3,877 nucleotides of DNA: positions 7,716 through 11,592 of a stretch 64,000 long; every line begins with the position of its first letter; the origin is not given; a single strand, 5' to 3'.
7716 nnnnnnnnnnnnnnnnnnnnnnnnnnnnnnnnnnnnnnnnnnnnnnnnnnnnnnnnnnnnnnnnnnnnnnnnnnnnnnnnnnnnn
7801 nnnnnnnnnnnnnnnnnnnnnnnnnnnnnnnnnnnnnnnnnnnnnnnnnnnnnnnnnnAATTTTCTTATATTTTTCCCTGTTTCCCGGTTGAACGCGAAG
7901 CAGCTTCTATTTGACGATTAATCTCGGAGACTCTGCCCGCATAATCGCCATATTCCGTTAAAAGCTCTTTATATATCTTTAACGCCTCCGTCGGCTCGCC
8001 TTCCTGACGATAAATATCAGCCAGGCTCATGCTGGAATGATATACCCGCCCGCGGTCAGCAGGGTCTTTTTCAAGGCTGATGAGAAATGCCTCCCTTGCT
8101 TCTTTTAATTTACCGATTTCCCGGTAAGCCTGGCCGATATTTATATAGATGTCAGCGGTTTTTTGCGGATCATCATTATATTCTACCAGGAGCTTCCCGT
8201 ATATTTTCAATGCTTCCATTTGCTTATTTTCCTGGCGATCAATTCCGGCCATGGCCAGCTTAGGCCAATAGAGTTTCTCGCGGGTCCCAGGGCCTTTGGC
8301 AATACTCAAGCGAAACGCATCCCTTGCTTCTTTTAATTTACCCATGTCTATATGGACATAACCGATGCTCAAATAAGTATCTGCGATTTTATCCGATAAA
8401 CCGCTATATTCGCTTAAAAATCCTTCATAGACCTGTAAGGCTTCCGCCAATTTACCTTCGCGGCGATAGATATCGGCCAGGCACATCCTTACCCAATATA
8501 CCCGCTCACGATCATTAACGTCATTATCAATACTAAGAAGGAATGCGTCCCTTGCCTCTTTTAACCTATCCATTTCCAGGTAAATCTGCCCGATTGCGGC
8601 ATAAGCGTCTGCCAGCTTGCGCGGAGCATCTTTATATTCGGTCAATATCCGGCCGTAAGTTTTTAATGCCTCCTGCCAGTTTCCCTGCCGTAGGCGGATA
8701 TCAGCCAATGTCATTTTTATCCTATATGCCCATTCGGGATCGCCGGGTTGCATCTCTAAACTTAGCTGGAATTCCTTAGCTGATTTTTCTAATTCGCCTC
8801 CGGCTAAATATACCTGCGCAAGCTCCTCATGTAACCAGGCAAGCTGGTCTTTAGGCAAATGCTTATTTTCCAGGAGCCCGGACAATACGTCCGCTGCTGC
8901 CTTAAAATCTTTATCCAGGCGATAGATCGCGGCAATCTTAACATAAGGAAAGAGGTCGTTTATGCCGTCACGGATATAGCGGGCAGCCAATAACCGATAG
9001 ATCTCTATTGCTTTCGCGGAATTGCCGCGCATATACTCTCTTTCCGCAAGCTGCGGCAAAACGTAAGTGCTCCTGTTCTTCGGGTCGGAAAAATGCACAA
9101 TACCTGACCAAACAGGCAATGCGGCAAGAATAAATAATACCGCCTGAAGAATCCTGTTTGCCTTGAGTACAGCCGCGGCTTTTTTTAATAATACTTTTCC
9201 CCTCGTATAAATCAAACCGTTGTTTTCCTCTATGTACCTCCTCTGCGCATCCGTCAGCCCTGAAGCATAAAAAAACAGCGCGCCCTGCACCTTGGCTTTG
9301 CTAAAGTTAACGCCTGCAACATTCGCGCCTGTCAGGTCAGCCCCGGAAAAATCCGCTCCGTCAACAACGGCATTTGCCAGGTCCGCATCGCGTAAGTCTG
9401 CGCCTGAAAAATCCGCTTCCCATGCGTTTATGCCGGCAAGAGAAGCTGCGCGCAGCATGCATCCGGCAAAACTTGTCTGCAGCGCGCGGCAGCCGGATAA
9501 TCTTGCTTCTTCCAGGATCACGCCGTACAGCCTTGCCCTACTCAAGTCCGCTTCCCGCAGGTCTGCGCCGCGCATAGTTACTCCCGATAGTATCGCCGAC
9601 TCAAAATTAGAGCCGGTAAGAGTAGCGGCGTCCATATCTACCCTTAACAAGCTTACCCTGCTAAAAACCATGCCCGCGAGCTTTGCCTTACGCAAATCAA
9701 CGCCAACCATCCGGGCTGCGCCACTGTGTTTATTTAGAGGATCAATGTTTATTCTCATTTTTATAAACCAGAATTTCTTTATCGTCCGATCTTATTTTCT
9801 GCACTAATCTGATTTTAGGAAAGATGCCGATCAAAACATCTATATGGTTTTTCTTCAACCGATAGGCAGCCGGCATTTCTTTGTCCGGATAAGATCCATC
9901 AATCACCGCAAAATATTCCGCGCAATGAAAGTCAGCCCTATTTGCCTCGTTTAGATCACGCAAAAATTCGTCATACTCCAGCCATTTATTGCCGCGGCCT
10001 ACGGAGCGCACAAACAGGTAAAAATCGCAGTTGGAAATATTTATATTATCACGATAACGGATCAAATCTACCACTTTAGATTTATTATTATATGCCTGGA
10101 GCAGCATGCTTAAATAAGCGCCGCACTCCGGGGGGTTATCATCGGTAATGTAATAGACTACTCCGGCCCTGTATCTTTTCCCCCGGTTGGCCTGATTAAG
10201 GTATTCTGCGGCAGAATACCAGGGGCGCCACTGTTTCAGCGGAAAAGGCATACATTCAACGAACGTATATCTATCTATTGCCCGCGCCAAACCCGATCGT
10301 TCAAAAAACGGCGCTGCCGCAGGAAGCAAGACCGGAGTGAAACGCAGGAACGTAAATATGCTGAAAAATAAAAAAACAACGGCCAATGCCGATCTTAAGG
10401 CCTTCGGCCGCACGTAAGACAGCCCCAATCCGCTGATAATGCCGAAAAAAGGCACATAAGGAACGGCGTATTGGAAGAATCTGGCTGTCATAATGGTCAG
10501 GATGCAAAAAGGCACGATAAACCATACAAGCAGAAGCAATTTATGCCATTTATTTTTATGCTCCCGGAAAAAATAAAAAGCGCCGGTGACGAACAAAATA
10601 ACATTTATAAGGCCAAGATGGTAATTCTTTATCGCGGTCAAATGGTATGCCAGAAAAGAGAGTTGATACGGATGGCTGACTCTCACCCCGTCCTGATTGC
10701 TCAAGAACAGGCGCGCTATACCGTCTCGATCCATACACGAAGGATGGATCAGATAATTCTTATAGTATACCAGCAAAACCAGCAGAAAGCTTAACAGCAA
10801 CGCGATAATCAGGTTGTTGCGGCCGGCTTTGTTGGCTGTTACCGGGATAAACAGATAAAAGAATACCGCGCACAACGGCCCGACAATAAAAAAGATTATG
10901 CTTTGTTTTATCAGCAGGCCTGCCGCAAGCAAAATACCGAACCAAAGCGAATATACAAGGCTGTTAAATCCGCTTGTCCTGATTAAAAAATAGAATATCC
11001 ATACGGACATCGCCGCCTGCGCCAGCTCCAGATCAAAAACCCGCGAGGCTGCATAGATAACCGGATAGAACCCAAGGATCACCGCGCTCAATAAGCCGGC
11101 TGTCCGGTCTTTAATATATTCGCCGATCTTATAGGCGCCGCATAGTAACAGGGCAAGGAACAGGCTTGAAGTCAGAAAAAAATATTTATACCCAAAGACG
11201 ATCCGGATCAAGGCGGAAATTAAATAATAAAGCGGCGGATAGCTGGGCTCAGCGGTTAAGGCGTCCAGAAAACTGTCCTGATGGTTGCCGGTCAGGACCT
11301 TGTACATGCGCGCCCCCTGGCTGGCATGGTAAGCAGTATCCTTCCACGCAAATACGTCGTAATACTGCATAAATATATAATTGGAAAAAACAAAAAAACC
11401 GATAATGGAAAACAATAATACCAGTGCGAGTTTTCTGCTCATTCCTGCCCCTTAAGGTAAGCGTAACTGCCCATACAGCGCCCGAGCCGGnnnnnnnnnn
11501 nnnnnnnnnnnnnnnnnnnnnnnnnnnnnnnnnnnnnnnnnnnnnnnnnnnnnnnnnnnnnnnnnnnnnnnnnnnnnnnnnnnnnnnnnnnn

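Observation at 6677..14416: Cluster of a radical SAM/SPASM enzyme, a pentapeptide+TPR membrane protein, two GT-C ArnT-like transferases and a GT2 polyprenyl-phosphate sugar synthase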

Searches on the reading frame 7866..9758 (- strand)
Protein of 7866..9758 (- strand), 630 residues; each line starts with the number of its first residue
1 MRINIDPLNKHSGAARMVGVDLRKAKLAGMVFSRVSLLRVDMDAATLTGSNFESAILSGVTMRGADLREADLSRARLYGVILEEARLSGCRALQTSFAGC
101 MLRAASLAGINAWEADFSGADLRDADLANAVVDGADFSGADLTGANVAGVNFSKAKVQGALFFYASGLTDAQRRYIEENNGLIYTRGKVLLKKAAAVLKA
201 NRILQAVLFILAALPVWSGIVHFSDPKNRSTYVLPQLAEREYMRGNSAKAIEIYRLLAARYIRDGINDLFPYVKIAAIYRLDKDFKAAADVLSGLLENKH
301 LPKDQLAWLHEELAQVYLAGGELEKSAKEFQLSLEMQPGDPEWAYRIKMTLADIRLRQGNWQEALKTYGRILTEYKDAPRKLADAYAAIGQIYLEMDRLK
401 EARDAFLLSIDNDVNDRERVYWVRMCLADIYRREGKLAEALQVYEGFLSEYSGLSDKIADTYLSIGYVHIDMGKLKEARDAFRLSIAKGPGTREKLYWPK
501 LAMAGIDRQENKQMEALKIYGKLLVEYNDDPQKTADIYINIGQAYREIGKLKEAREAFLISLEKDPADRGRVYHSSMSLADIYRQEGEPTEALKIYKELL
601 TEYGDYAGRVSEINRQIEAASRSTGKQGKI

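Call 3: search_protein_families(library=pfam, proteins=[window:7866-9758:-], max_evalue=0.01)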
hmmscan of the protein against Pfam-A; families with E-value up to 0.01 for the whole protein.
window:7866-9758:- (630 aa): 25 families
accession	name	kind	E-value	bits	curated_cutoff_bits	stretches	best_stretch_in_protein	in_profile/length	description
PF00805.28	Pentapeptide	-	8.3e-34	115.2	20.2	5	120-157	1-38/40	Pentapeptide repeats (8 copies)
PF13424.12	TPR_12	-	7.6e-28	97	30.1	3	348-409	6-71/77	Tetratricopeptide repeat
PF07719.23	TPR_2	-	9.9e-27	91.3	27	1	535-567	1-33/34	Tetratricopeptide repeat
PF13428.12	TPR_14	-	5.3e-26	88.9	23.5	0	578-606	6-34/44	Tetratricopeptide repeat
PF13432.12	TPR_16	-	6.4e-21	74.9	32.7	2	541-606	3-64/65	Tetratricopeptide repeat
PF13181.12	TPR_8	-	1.4e-19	68.9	25.7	1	535-559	1-25/34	Tetratricopeptide repeat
PF13176.12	TPR_7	-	3.5e-19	67.6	27.9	1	578-602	4-28/36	Tetratricopeptide repeat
PF00515.34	TPR_1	-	6.9e-19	67.3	27.8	1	535-566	1-32/34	Tetratricopeptide repeat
PF13174.12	TPR_6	-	6.5e-16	58.2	26.3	0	351-377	6-32/33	Tetratricopeptide repeat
PF14559.12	TPR_19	-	1.4e-14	54.6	25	2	356-418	2-59/68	Tetratricopeptide repeat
PF13576.12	Pentapeptide_3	-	1.3e-13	51.3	27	3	114-155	3-47/48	Pentapeptide repeats (9 copies)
PF17874.7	TPR_MalT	-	1.7e-13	51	45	2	234-370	43-186/336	MalT-like TPR region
PF13599.13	Pentapeptide_4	-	2.7e-13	50.2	38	2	69-137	10-78/78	Pentapeptide repeat region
PF13374.12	TPR_10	-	5.2e-11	42.6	27.5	0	534-558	1-25/42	Tetratricopeptide repeat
PF12895.13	ANAPC3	-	2.3e-10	41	27.2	0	415-482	21-79/82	Anaphase-promoting complex, cyclosome, subunit 3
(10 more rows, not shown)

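Call 5: search_protein_families(library=ncbifam, proteins=[window:7866-9758:-], max_evalue=0.01)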
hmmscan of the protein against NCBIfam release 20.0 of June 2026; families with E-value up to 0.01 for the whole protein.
window:7866-9758:- (630 aa): 39 families (the best 25 are shown)
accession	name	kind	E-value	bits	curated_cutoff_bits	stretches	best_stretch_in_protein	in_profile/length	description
NF047416.1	penta_HetL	equivalog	7.1e-20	71.4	260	2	16-106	34-124/218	heterocyst differentiation pentapeptide repeat protein HetL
NF052603.1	penta_Alr5209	equivalog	1.2e-16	60.8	125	2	31-108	14-91/113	Alr5209 family pentapeptide repeat protein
TIGR02917.1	PEP_TPR_lipo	equivalog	1.8e-16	59.2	312.2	2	233-447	603-796/899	XrtA/PEP-CTERM system TPR-repeat protein PrsT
NF053720.1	NsdA_fam_reg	subfamily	2.8e-16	60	75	2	534-605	328-400/432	NsdA family TPR-like regulatory protein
NF052312.1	T9SS_PorW_SprE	equivalog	4.8e-16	58.6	250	1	351-615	110-370/716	type IX secretion system periplasmic lipoprotein PorW/SprE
TIGR02795.1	tol_pal_ybgF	equivalog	3e-15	56.9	90.1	1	538-605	42-108/119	tol-pal system protein YbgF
TIGR02521.1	type_IV_pilW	equivalog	4.1e-14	52.7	154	1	528-599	24-91/234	type IV pilus biogenesis/stability protein PilW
TIGR02552.1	LcrH_SycD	equivalog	1.2e-13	51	104.8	2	320-415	31-118/136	SycD/LcrH family type III secretion system chaperone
NF058541.1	SusR_regulator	equivalog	5.3e-13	49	480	2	507-601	175-269/515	SusR family glycan utilization regulator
NF011743.0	PRK15196.1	equivalog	7.9e-13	48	354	2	16-110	218-312/350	type III secretion system effector PipB2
NF000071.4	penta_rpt_QnrA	exception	7.5e-12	45.5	450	2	82-165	18-102/218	QnrA family quinolone resistance pentapeptide repeat protein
NF008757.0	PRK11788.1-5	equivalog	1.4e-11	44.2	363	2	423-612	71-253/388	lipopolysaccharide assembly protein LapB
NF011744.0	PRK15197.1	equivalog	1.7e-11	43.8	274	2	18-107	167-256/291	SPI-2 type III secretion system effector PipB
NF052415.1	T3SS_chap_SctY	equivalog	1.7e-10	41.4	70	1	305-406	5-100/106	type III secretion apparatus assembly chaperone SctY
NF008756.0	PRK11788.1-4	equivalog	3.3e-10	39.5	474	2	274-402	146-268/389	lipopolysaccharide assembly protein LapB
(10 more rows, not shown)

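Call 46: find_homologous_proteins(query=window:7866-9758:-, max_evalue=1e-20)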
Query window:7866-9758:- (630 aa): 143 proteins with E <= 1e-20 among 8000 candidates; the best 120 are listed.
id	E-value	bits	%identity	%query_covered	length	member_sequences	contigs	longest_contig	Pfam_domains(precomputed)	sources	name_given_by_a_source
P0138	0.0e+0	1385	100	100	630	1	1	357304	PF13431.13,PF09976.16,PF13414.13,PF25058.2,PF13176.13,PF00805.29,PF13428.13,PF13374.13,PF14559.13,PF13576.13,PF17874.8,PF00515.35,PF12895.14,PF13424.13,PF28559.1,PF13599.14,PF13432.13,PF13181.13,PF07719.24,PF13174.13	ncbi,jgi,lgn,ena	ncbi:MAG: pentapeptide repeat-containing protein [Candidatus Omnitrophota bacterium]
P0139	4.3e-130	453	46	83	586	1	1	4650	PF13431.13,PF09976.16,PF13414.13,PF25058.2,PF13176.13,PF00805.29,PF24885.2,PF13428.13,PF13374.13,PF14559.13,PF13576.13,PF17874.8,PF00515.35,PF13424.13,PF28559.1,PF13599.14,PF21033.5,PF13432.13,PF13181.13,PF07719.24,PF13174.13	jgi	jgi:uncharacterized protein YjbI with pentapeptide repeats/TolA-binding protein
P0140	1.3e-41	161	36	21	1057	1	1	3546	PF13576.13,PF13599.14,PF00805.29,PF25296.2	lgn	-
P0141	3.6e-41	160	34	23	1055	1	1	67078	PF13576.13,PF13599.14,PF00805.29,PF25296.2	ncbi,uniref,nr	ncbi:secreted effector protein PipB2 [Microcystis aeruginosa NIES-2520]|uniref:Secreted effector pro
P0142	1.0e-40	158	32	23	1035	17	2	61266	PF13576.13,PF13599.14,PF00805.29,PF25296.2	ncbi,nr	ncbi:MAG: pentapeptide repeat-containing protein [Microcystis sp. M078S1]|nr:pentapeptide repeat-con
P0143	1.0e-40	158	32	23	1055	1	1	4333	PF13576.13,PF13599.14,PF00805.29,PF25296.2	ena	-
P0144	1.2e-40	158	32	23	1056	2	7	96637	PF13576.13,PF13599.14,PF00805.29,PF25296.2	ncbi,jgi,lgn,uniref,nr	ncbi:MAG: pentapeptide repeat-containing protein [Dolichospermum sp.]|jgi:uncharacterized protein Yj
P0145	1.8e-40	158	37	20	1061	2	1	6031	PF13576.13,PF13599.14,PF00805.29,PF25296.2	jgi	jgi:uncharacterized protein YjbI with pentapeptide repeats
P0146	1.0e-39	155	29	37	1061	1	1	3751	PF13576.13,PF13599.14,PF00805.29,PF25296.2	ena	-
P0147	1.1e-39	155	34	23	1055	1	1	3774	PF13576.13,PF13599.14,PF00805.29,PF25296.2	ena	-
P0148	1.2e-39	155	29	37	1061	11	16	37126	PF13576.13,PF13599.14,PF00805.29,PF25296.2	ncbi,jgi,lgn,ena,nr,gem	ncbi:MAG: hypothetical protein GPJ12_01890 [Microcystis aeruginosa S11-01]|jgi:uncharacterized prote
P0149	3.7e-39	153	34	23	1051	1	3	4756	PF13576.13,PF13599.14,PF00805.29,PF25296.2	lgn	-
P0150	3.9e-39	153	33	23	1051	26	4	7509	PF13576.13,PF13599.14,PF00805.29,PF25296.2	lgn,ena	-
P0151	4.0e-39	153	34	23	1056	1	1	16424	PF13576.13,PF13599.14,PF00805.29,PF25296.2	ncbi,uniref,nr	ncbi:pentapeptide repeat-containing protein [Microcystis aeruginosa]|uniref:Pentapeptide repeat-cont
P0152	4.8e-39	153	29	37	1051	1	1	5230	PF13576.13,PF13599.14,PF00805.29,PF25296.2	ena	-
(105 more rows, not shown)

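Call 47: find_encoding_contigs(protein=P0139, flank=10000, max_places=3)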
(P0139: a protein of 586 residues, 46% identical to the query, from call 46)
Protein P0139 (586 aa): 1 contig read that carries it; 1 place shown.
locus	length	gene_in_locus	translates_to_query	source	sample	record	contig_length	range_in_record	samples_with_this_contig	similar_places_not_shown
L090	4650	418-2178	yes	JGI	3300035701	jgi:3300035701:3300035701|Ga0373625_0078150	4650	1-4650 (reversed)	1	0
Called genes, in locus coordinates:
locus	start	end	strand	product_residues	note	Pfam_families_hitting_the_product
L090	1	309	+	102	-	?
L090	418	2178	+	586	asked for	PF00805:Pentapeptide (weak), PF13599:Pentapeptide_4, PF00805:Pentapeptide, PF13576:Pentapeptide_3 (weak), PF13599:Pentapeptide_4 (weak), PF00805:Pentapeptide, PF28559:TPR_SusR (weak), PF17874:TPR_MalT, +16 more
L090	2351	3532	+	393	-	PF01041:DegT_DnrJ_EryC1, PF00155:Aminotran_1_2 (weak), PF01053:Cys_Met_Meta_PP (faint), PF01212:Beta_elim_lyase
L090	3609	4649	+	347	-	?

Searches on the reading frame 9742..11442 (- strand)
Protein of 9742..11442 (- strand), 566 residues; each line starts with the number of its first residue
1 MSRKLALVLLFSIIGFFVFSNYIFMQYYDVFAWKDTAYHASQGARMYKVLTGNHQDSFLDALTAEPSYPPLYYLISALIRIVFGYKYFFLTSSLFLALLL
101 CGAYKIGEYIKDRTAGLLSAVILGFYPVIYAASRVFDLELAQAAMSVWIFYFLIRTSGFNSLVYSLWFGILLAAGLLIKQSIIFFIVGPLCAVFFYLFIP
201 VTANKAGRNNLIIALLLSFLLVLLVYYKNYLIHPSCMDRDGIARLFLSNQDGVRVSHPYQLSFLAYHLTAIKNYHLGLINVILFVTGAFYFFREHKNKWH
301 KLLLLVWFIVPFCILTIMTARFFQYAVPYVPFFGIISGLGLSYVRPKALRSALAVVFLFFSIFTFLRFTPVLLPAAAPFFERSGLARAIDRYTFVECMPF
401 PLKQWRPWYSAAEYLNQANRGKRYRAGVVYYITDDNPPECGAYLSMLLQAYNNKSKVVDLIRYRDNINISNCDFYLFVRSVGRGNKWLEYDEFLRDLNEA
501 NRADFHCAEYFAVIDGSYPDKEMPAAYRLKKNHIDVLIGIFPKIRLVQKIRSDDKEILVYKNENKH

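Call 3: search_protein_families(library=pfam, proteins=[window:9742-11442:-], max_evalue=0.01)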
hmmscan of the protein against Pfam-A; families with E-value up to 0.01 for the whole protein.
window:9742-11442:- (566 aa): 1 family
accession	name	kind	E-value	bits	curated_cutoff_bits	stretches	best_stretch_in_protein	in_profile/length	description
PF13231.12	PMT_2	-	5.4e-07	30.4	26.1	1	69-223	3-155/160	Dolichyl-phosphate-mannose-protein mannosyltransferase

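Call 5: search_protein_families(library=ncbifam, proteins=[window:9742-11442:-], max_evalue=0.01)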
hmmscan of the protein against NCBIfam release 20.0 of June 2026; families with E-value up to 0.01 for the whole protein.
window:9742-11442:- (566 aa): 0 families

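Call 38: find_related_loci(query=window:9742-11442:-, collection=metagenome_contigs, flank=10000)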
Query window:9742-11442:- (566 aa) in metagenome_contigs; peptide patterns used: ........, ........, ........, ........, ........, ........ (x = any residue, [..] = any of these).
88 stretches matched a pattern; 1 encode a relative of the query (tblastn E <= 1e-3); 1 distinct loci.
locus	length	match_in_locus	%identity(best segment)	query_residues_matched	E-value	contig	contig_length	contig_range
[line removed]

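Call 45: search_solved_structures(query=window:9742-11442:-, max_evalue=1)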
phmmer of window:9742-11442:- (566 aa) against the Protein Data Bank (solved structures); distinct sequences matched with E-value up to 1: 0.
